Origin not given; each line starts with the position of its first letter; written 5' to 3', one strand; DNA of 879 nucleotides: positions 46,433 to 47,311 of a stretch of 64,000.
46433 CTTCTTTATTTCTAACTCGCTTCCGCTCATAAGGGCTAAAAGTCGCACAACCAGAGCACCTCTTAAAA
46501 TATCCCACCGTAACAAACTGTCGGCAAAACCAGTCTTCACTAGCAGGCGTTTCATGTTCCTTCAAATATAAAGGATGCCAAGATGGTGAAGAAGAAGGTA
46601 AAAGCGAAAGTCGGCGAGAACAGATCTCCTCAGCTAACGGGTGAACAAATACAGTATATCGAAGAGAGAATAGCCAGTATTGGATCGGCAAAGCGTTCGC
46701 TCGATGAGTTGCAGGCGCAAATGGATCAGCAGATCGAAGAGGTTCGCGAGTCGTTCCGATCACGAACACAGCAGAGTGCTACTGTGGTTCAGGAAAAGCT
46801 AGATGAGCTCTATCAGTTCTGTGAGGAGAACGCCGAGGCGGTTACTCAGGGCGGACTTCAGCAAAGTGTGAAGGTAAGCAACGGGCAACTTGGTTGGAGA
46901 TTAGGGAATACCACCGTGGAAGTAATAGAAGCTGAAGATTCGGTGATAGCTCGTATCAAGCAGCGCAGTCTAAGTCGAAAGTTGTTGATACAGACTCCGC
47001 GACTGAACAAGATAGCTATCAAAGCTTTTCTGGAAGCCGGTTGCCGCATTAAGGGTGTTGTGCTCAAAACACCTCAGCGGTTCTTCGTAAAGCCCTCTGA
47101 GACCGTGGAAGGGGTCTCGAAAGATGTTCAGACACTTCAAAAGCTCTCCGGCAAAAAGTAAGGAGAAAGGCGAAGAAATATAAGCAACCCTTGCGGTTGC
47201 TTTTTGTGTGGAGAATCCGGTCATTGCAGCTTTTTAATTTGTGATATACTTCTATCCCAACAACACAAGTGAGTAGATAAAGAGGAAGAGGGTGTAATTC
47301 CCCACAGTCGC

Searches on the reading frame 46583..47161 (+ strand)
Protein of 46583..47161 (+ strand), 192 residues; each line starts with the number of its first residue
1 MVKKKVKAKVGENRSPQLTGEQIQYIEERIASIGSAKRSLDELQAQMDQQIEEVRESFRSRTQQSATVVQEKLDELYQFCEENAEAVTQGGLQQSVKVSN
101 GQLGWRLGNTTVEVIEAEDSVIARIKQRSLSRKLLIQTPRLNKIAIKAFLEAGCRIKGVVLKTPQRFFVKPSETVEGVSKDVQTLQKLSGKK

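Call 6: search_protein_families(library=pfam, proteins=[window:46583-47161:+])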
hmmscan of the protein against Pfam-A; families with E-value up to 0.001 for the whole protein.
window:46583-47161:+ (192 aa): 2 families
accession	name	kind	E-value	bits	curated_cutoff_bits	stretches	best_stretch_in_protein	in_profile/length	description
PF07352.17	Phage_Mu_Gam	-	5.9e-18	65.7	28.3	1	26-171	4-149/149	Bacteriophage Mu Gam like protein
PF01442.23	Apolipoprotein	-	0.00052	20.2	90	1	40-89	123-172/190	Apolipoprotein A1/A4/E domain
